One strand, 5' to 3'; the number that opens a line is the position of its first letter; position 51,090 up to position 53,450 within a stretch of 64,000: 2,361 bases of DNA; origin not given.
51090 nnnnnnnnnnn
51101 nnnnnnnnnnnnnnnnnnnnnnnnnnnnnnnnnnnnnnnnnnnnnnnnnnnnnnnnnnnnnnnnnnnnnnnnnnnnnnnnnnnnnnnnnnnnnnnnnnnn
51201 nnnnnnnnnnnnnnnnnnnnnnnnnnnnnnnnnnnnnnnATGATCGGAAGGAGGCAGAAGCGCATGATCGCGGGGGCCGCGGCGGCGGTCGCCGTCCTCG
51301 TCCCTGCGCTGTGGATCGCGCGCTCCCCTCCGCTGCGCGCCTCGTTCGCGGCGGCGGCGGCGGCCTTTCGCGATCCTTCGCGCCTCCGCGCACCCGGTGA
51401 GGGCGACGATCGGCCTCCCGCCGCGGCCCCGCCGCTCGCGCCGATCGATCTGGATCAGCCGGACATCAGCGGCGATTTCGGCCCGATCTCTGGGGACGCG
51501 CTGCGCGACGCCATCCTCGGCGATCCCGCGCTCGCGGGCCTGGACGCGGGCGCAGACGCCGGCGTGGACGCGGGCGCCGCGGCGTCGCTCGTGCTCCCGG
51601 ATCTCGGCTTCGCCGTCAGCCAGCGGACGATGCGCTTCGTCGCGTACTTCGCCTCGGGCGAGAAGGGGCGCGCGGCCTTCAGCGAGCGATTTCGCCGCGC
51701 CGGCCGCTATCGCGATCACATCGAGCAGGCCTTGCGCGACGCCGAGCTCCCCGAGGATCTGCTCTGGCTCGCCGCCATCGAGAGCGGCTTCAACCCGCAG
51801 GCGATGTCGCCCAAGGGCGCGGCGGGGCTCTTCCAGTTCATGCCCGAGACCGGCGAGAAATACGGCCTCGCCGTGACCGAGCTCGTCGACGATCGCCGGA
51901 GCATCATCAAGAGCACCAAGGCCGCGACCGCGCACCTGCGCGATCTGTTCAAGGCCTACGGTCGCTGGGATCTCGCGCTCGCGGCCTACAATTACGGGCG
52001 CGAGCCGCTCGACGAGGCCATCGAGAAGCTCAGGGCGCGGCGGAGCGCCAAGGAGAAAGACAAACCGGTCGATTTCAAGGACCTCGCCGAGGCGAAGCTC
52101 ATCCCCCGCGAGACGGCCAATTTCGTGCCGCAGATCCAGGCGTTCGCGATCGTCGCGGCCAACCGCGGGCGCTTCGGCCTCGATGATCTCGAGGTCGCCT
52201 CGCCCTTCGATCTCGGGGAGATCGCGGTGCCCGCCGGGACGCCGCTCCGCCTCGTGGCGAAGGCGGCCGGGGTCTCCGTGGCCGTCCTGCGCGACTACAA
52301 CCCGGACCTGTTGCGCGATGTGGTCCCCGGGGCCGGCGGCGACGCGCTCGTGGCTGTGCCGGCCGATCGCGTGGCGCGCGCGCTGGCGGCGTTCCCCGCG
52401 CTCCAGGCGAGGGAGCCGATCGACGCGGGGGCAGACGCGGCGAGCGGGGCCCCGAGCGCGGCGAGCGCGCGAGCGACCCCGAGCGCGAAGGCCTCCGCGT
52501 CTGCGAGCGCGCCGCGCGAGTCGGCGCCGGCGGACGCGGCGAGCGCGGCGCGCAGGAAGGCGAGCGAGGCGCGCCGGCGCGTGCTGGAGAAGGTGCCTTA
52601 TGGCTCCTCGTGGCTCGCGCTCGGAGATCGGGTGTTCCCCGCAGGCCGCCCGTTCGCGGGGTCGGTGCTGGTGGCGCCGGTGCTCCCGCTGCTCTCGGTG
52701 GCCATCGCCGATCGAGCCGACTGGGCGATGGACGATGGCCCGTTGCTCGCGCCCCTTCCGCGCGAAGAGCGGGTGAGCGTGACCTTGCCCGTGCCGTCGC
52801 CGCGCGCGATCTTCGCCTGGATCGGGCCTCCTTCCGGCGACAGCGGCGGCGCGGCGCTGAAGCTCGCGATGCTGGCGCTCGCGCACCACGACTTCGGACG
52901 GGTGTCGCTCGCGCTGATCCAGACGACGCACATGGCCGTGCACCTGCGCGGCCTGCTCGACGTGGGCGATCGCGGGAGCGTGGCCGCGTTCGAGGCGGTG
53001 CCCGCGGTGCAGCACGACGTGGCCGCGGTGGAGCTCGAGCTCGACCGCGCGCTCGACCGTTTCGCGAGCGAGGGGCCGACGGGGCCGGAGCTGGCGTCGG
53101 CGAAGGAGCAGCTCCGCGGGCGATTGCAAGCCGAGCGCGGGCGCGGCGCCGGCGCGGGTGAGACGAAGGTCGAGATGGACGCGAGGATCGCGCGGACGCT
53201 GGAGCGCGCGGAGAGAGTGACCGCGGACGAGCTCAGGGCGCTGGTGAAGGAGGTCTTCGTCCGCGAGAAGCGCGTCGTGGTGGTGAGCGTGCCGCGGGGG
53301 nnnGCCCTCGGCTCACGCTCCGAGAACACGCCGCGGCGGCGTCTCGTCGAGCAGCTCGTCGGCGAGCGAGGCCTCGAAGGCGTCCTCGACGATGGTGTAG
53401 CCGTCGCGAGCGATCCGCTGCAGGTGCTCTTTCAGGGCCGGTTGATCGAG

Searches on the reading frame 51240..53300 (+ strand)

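Call 18: search_protein_families(library=pfam, proteins=[window:51240-53300:+], max_evalue=0.001)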
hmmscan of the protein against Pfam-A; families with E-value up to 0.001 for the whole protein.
window:51240-53300:+ (687 aa): 1 family
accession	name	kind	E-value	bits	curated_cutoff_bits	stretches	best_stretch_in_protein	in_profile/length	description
PF01464.25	SLT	-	8.8e-24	83.8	21.3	1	163-267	6-111/117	Transglycosylase SLT domain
